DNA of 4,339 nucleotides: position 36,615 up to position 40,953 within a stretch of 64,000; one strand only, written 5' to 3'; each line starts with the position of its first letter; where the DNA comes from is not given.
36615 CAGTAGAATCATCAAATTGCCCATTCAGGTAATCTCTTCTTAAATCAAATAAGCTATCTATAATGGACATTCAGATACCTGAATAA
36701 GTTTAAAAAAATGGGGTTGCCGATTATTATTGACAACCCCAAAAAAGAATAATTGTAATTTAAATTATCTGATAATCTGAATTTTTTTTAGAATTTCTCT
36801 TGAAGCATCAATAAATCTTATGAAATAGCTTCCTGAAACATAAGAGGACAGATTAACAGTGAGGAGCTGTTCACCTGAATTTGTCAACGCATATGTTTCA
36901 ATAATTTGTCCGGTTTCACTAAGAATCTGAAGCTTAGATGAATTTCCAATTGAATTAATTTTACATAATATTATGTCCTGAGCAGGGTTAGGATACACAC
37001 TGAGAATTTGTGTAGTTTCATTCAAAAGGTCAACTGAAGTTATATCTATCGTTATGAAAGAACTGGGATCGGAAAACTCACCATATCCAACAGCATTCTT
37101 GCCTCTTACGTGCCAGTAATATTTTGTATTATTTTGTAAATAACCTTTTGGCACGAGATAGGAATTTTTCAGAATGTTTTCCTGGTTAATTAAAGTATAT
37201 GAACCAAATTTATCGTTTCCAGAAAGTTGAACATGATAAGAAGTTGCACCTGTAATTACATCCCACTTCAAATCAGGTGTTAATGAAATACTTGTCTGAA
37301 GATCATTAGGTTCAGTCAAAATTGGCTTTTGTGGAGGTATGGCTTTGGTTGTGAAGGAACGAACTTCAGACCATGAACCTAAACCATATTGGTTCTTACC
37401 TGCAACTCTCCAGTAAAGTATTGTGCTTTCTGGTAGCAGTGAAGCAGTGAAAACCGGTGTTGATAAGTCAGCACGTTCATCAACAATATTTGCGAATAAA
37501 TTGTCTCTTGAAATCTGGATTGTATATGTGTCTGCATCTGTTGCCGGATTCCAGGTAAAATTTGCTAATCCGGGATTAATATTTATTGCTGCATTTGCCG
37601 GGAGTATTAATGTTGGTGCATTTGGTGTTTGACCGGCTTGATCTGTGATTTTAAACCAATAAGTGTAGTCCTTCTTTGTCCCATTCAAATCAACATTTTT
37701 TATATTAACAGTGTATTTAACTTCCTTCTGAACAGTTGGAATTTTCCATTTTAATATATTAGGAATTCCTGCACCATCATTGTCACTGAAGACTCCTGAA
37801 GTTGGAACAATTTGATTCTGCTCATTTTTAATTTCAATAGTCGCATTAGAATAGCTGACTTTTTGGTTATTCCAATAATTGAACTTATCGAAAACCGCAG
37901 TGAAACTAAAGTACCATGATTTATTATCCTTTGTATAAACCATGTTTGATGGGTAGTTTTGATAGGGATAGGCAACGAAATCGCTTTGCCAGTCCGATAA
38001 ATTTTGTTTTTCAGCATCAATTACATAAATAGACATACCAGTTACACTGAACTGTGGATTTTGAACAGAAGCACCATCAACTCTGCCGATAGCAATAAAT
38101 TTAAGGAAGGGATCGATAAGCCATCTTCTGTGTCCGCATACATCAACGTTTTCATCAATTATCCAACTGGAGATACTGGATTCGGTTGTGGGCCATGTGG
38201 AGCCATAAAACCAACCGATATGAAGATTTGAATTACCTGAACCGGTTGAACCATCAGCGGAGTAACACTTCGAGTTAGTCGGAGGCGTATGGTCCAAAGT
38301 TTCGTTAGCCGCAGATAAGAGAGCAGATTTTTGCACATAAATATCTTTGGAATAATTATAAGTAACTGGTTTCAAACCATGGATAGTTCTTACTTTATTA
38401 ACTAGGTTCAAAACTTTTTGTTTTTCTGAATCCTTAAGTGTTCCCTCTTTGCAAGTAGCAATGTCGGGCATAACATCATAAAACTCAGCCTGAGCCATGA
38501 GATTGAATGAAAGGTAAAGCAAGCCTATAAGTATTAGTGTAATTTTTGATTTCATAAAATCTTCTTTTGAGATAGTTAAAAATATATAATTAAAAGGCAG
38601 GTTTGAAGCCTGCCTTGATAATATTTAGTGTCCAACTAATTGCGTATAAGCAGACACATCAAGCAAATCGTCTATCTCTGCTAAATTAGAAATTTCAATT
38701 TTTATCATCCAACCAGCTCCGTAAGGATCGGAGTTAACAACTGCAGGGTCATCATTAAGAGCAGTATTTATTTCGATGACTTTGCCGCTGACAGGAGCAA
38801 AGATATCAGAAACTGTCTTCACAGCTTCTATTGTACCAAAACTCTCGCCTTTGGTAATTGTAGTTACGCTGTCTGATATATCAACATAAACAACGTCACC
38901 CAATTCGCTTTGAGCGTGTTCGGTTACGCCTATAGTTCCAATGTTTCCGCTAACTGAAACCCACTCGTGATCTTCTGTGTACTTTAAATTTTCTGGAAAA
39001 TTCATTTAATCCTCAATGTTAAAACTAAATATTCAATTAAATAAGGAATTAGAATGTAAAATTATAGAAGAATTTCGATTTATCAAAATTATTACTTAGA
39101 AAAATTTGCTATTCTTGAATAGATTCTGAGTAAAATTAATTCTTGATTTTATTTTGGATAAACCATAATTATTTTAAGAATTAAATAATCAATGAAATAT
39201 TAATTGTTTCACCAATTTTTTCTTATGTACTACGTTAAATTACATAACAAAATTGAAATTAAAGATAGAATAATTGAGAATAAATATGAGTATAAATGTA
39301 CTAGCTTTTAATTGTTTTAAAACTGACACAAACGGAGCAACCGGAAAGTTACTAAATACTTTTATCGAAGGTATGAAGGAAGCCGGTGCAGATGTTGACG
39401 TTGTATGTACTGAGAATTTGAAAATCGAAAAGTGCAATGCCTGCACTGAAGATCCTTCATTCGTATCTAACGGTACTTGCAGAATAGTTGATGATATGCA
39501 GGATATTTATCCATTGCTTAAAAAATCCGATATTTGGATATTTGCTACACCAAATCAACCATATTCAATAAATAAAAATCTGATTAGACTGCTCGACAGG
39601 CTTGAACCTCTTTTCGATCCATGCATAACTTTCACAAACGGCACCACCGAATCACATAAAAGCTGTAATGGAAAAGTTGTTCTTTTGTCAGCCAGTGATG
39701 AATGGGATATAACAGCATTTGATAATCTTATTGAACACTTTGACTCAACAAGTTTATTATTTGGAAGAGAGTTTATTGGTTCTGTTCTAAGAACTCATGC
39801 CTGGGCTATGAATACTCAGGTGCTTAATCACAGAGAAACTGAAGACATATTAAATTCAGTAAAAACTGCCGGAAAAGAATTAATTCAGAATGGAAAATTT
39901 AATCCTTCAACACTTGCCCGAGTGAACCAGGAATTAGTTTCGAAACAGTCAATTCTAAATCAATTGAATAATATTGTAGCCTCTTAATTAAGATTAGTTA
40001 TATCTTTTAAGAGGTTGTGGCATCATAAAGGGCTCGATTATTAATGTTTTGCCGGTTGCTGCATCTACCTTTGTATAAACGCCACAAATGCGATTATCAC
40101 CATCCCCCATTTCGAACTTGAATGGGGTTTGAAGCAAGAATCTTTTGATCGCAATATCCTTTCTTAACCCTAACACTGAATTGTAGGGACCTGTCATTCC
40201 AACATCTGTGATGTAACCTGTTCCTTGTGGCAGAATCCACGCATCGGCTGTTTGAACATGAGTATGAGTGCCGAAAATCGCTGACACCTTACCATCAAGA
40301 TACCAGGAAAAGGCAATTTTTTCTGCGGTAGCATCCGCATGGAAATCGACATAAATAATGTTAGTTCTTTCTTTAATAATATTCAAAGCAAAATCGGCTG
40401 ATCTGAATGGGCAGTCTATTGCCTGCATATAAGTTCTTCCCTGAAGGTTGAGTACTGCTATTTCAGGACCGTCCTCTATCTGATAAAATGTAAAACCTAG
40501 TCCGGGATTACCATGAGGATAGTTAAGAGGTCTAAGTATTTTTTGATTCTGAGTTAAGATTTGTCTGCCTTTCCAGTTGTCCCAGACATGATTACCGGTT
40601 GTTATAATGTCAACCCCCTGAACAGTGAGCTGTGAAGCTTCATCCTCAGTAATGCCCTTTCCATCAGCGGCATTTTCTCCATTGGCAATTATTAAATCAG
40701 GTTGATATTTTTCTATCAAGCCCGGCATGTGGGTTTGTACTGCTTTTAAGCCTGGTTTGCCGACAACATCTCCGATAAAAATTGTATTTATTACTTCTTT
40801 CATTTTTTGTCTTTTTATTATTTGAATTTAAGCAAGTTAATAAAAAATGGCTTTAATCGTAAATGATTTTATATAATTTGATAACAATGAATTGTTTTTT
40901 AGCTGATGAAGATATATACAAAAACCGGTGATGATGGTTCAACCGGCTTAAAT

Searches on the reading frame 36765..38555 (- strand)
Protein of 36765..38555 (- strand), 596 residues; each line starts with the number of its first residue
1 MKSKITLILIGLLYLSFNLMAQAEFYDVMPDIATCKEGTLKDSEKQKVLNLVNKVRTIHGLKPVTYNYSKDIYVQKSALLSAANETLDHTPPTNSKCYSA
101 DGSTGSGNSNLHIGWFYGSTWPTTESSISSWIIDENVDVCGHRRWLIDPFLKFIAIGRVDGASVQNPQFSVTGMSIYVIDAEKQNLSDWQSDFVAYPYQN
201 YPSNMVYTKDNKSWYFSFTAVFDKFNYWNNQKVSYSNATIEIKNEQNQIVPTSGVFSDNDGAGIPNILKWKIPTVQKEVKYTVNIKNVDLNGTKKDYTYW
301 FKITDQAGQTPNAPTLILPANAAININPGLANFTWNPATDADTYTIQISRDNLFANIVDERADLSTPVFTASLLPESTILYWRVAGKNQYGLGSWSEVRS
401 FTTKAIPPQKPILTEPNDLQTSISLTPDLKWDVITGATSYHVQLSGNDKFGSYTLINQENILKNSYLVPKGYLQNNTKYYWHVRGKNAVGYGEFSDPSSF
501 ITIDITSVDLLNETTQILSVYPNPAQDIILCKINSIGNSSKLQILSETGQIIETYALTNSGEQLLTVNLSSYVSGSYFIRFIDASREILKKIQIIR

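Call 70: search_protein_families(library=pfam, proteins=[window:36765-38555:-], max_evalue=0.00001)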
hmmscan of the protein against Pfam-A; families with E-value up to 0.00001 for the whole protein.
window:36765-38555:- (596 aa): 4 families
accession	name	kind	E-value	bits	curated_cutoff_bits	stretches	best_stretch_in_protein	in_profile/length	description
PF18962.6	Por_Secre_tail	-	6.9e-10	39.5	27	1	520-594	1-75/75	Secretion system C-terminal sorting domain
PF25788.1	Ig_Rha78A_N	-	3.1e-06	27.8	27.4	0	426-501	19-100/105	Rha78A-like, N-terminal immunoglobulin domain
PF00188.32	CAP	-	4.7e-06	27.9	21.1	1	49-166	1-110/117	Cysteine-rich secretory protein family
PF00041.27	fn3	-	8.2e-06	26.4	25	0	420-500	13-83/84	Fibronectin type III domain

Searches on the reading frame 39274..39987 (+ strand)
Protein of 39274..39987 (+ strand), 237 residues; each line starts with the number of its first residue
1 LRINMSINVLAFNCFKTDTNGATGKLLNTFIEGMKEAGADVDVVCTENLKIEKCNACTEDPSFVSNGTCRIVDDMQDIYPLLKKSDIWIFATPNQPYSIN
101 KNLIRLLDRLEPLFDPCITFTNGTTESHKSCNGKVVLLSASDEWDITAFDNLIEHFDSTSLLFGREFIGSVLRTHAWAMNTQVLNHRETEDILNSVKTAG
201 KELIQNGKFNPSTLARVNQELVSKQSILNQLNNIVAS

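Call 70: search_protein_families(library=pfam, proteins=[window:39274-39987:+], max_evalue=0.00001)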
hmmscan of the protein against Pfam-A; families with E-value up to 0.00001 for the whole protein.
window:39274-39987:+ (237 aa): 1 family
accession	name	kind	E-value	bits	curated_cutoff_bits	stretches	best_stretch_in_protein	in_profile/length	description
PF03358.20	FMN_red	-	2.7e-10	40.5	24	1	9-138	3-111/152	NADPH-dependent FMN reductase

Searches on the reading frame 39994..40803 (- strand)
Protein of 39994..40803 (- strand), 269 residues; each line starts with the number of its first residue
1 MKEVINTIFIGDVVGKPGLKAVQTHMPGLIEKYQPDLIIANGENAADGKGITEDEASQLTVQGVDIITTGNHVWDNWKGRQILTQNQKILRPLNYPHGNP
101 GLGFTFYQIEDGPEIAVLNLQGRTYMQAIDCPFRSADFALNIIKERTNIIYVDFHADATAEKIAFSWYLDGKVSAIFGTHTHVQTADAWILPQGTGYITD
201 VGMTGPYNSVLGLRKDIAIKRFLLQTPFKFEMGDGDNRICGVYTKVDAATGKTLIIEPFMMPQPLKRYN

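Call 70: search_protein_families(library=pfam, proteins=[window:39994-40803:-], max_evalue=0.00001)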
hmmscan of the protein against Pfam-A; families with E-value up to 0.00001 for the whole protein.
window:39994-40803:- (269 aa): 2 families
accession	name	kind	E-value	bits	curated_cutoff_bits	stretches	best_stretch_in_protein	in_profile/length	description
PF13277.11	YmdB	-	2.9e-100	335.2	27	1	8-258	1-252/253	YmdB-like protein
PF00149.33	Metallophos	-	5e-08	34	21.5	1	7-183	3-190/191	Calcineurin-like phosphoesterase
